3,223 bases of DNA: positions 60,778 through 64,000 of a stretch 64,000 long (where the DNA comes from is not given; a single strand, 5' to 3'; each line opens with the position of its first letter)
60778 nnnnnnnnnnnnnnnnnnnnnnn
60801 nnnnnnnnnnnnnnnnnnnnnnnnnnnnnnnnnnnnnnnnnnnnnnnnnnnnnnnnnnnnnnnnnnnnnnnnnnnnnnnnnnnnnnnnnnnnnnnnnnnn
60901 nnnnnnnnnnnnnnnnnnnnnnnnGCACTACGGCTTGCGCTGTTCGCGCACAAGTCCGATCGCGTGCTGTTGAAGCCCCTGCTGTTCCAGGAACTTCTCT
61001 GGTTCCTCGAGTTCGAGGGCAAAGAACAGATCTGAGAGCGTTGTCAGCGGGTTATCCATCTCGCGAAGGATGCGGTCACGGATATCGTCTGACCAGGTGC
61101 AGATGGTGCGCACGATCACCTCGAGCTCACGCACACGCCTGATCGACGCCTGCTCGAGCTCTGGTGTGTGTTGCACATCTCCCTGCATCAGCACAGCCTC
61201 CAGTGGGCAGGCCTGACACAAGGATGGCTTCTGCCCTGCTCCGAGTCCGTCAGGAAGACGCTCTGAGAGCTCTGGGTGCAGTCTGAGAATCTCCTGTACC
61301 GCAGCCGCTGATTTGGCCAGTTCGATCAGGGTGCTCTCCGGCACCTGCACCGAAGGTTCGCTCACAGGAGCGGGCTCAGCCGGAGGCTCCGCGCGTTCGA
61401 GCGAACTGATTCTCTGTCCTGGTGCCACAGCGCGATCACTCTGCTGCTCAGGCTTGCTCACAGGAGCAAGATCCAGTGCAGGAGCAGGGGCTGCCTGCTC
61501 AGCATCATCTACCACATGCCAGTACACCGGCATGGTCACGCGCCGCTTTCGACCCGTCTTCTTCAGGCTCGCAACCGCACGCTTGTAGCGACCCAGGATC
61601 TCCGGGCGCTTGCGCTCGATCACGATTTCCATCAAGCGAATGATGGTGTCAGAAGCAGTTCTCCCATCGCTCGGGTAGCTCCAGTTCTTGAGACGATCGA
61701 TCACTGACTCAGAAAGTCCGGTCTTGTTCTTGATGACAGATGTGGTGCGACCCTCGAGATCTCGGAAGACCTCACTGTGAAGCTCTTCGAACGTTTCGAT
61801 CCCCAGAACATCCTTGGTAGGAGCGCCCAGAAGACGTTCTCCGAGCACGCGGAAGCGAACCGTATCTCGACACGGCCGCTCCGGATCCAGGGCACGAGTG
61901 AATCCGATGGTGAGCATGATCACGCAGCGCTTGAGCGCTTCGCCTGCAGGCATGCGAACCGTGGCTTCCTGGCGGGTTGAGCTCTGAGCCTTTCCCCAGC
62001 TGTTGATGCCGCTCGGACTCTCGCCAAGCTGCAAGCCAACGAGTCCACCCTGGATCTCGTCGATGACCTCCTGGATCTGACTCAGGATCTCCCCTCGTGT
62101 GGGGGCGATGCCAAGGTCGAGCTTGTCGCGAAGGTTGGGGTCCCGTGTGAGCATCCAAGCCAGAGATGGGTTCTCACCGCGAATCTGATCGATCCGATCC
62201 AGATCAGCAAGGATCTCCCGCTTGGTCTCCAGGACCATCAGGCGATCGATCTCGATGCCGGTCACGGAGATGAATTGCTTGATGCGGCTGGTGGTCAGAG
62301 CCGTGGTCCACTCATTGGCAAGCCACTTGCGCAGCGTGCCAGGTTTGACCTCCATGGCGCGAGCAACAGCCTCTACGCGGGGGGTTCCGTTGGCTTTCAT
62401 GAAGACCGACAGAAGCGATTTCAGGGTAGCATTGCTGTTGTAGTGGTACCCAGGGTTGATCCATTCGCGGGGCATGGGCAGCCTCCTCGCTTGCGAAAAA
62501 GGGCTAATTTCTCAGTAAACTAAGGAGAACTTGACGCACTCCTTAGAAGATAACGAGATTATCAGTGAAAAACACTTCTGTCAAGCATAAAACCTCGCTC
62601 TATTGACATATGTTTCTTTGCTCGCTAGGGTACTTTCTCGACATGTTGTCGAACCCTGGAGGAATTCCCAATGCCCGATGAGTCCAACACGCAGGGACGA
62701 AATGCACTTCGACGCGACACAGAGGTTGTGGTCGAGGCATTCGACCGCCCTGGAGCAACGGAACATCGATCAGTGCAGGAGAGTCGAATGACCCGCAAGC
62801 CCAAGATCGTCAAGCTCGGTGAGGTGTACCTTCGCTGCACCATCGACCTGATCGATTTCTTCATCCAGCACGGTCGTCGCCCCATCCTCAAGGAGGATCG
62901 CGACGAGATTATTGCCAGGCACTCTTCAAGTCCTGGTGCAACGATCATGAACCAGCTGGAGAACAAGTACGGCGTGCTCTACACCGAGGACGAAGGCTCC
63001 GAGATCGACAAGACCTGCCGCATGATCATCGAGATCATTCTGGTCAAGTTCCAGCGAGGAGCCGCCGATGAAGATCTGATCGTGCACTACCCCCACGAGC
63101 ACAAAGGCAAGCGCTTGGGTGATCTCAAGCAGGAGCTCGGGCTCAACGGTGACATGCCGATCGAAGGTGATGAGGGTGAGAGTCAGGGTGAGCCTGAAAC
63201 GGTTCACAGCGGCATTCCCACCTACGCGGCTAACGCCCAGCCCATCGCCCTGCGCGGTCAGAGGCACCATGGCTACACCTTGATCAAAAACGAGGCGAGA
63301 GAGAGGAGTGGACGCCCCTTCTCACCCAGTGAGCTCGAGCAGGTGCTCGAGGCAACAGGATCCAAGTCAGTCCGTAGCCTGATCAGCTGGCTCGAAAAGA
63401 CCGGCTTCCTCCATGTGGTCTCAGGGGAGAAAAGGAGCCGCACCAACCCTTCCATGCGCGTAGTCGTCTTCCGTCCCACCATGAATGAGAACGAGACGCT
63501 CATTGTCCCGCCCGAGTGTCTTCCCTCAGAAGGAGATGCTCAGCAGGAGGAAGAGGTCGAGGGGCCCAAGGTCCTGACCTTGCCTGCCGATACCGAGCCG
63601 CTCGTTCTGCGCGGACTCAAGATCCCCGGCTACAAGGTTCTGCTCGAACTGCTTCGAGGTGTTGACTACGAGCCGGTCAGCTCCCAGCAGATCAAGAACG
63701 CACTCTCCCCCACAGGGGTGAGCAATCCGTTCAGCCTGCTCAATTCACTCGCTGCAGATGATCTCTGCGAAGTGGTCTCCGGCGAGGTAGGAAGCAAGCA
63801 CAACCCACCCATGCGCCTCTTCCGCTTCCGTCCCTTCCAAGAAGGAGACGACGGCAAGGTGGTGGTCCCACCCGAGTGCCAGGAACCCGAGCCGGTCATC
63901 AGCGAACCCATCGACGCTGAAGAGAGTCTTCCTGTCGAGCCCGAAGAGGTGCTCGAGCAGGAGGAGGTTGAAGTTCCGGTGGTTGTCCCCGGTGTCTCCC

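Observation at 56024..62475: High-GC four-gene operon: HTH protein, 688-aa protein with GHKL-ATPase-like motif spacing, HtpX-like M48 peptidase and a 565-aa polytopic membrane protein - candidate uncharacterised conflict/stress system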

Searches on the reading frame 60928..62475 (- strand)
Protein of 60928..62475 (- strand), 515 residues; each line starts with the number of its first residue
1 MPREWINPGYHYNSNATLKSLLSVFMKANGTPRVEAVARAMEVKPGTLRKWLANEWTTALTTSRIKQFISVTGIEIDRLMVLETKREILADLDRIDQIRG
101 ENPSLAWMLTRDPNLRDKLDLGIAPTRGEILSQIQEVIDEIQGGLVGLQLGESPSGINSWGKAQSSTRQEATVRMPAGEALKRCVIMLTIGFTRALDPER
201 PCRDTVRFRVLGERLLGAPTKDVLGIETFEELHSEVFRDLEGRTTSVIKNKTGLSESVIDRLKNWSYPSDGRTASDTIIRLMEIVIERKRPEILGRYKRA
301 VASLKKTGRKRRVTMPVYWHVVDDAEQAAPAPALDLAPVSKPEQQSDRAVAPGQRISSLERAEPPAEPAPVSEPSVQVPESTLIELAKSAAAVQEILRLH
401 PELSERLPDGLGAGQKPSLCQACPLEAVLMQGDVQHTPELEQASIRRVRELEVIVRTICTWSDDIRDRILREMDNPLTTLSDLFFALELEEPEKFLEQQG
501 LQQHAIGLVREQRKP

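Call 3: search_protein_families(library=pfam, proteins=[window:60928-62475:-], max_evalue=1)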
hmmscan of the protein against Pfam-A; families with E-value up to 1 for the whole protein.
window:60928-62475:- (515 aa): 3 families
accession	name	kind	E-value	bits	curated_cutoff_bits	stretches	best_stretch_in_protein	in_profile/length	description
PF13443.12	HTH_26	-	0.01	16.5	22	1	22-84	2-62/63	Cro/C1-type HTH DNA-binding domain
PF01527.26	HTH_Tnp_1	-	0.025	15.2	24.1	1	31-53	23-45/75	Transposase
PF01381.28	HTH_3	-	0.046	14.2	23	1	33-78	12-54/55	Helix-turn-helix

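Call 4: search_protein_families(library=padloc, proteins=[window:60928-62475:-], max_evalue=1)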
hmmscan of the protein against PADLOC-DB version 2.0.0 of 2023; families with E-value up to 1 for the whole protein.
window:60928-62475:- (515 aa): 0 families

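Call 25: search_protein_families(library=phrogs, proteins=[window:60928-62475:-], max_evalue=0.1)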
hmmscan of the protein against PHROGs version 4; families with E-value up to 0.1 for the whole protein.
window:60928-62475:- (515 aa): 2 families
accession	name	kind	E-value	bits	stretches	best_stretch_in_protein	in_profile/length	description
phrog_725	-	transcription regulation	0.034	15.1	0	23-76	17-65/101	CII-like regulator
phrog_7676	-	unknown function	0.067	14.4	0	449-471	25-47/86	-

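Call 69: search_protein_families(library=ncbifam, proteins=[window:60928-62475:-], max_evalue=0.1)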
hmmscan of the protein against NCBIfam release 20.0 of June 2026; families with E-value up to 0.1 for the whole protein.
window:60928-62475:- (515 aa): 0 families

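Call 80: search_solved_structures(query=A5, max_evalue=1)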
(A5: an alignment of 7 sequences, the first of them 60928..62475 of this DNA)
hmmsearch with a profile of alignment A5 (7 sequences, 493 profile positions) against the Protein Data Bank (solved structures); distinct sequences matched with E-value up to 1: 2.
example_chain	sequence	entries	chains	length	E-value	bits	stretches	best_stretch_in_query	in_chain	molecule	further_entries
3ge9_A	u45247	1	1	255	0.68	12.3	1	414-489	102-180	Thymidylate synthase thyX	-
3fnn_A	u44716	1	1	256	0.68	12.3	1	414-489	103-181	Thymidylate synthase thyX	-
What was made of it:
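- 60928..62475 (-): 515-aa partner protein. It has one to three weak XRE/Cro-type HTH-like segments, then a Pro-rich linker and a conserved helical C-terminal region. No PDB relative was found (call 80).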

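Call 104: search_protein_families(library=pfam, alignment_id=A5, max_evalue=1)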
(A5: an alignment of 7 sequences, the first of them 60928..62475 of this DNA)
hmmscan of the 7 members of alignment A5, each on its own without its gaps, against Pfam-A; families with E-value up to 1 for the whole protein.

A. member 1, window:60928-62475:- (515 aa): 3 families
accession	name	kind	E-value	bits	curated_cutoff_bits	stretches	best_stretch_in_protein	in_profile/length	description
PF13443.12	HTH_26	-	0.01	16.5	22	1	22-84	2-62/63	Cro/C1-type HTH DNA-binding domain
PF01527.26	HTH_Tnp_1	-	0.025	15.2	24.1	1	31-53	23-45/75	Transposase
PF01381.28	HTH_3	-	0.046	14.2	23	1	33-78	12-54/55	Helix-turn-helix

B. families by the number of members that match (of 7 scanned): 10 families
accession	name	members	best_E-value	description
PF13443.12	HTH_26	2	0.01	Cro/C1-type HTH DNA-binding domain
PF01527.26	HTH_Tnp_1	1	0.025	Transposase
PF10098.14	DUF2336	1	0.025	Uncharacterised protein conserved in bacteria (DUF2336)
PF13542.12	HTH_Tnp_ISL3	1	0.044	Helix-turn-helix domain of transposase family ISL3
PF01381.28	HTH_3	1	0.046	Helix-turn-helix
PF25213.1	HVO_A0261_N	1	0.05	HVO_A0261 N-terminal domain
PF09339.16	HTH_IclR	1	0.091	IclR helix-turn-helix domain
PF14117.11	DUF4287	1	0.14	Domain of unknown function (DUF4287)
PF14271.11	DUF4359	1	0.16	Domain of unknown function (DUF4359)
PF13174.12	TPR_6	1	0.18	Tetratricopeptide repeat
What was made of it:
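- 60928..62475 (-): Pfam HTH_26, HTH_3 and HTH_Tnp_1 hit only at E = 0.01-0.05, below their cut-offs (calls 3, 104).
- On XRE/Cro-C1 type HTH regulators (for the 515-aa protein): Only 2 of 7 orthologues give any HTH_26 hit at E <= 1 (calls 3, 104).
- Checked: The N-terminal HTH of gene 1 is seen only below the Pfam cut-offs (calls 3, 104).
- The HTH assignment of the partner is below Pfam cut-offs (calls 3, 104).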

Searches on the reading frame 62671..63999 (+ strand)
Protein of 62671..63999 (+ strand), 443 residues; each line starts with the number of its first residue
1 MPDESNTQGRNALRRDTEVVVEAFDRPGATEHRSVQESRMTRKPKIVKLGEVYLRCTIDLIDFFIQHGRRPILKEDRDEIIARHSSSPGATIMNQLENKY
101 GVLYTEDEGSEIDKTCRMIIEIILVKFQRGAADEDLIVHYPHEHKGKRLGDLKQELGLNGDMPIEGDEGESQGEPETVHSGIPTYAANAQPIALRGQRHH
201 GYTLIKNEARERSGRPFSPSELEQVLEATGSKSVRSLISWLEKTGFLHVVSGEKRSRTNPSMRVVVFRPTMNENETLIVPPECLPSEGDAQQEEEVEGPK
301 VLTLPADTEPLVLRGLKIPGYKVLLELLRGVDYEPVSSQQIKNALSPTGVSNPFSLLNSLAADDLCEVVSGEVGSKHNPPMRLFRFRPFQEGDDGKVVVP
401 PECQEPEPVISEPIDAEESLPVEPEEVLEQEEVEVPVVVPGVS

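Call 24: search_protein_families(library=pfam, proteins=[window:62671-63999:+], max_evalue=1)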
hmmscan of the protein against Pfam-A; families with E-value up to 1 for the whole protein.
window:62671-63999:+ (443 aa): 0 families

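Call 25: search_protein_families(library=phrogs, proteins=[window:62671-63999:+], max_evalue=0.1)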
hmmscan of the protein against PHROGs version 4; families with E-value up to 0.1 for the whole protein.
window:62671-63999:+ (443 aa): 1 family
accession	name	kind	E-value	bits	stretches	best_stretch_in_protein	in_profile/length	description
phrog_4764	-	integration and excision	0.0018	19.4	1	223-276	9-65/80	excisionase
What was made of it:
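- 62671..64000 (+): Gene X, partial (runs off the window). It is transcribed divergently from the HTH gene. It appears to have winged-helix-like repeats ending in an RP..(5-10)..PPEC motif. Its homologues end in a coiled coil. There is a weak PHROG excisionase-type hit, E = 0.0018 (call 25).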

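Call 69: search_protein_families(library=ncbifam, proteins=[window:62671-63999:+], max_evalue=0.1)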
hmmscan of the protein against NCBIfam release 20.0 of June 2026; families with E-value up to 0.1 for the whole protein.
window:62671-63999:+ (443 aa): 0 families

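Call 100: search_solved_structures(query=A7, max_evalue=10)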
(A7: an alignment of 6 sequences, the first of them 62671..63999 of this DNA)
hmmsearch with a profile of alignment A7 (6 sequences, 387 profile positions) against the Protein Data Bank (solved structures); distinct sequences matched with E-value up to 10: 49.
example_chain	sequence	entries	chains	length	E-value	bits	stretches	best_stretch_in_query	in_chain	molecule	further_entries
6tm5_S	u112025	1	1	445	0.005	19.2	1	285-382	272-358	Serine/threonine-protein kinase Nek2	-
6tm5_Q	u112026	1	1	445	0.0052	19.1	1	285-382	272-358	Serine/threonine-protein kinase Nek2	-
4xa1_A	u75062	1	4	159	0.0064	18.8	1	296-365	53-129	Gp7-MYH7(1173-1238)-EB1 chimera protein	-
2zdi_C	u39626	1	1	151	0.0082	18.5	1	316-384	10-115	Prefoldin subunit alpha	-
2qag_C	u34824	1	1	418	0.02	17.2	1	259-368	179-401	Septin-7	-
7m6j_C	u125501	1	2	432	0.021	17.1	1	259-368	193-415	Septin-7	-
5m72_A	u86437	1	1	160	0.073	15.4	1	320-385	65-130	Signal recognition particle subunit SRP72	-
6w1s_E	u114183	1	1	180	0.075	15.3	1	257-344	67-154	Mediator of RNA polymerase II transcription subunit 8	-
5wrv_B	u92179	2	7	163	0.076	15.3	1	320-385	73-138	Signal recognition particle subunit SRP72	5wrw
3a5t_A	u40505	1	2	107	0.14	14.4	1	287-362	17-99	Transcription factor MafG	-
8cdu_C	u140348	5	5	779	0.15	14.4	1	180-233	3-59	Ribonuclease R | RNase R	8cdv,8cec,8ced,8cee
9tlu_C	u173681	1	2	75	0.19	14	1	322-371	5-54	Sc-apCC-2-BCL-xL-3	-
9tlt_A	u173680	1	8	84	0.25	13.6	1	307-350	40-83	Sc-apCC-2-KLHL20-4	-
3he4_B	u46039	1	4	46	0.26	13.5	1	318-352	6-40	SYNZIP5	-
9tlm_A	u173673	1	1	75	0.34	13.1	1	322-374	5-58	Sc-apCC-2-MCL-1-1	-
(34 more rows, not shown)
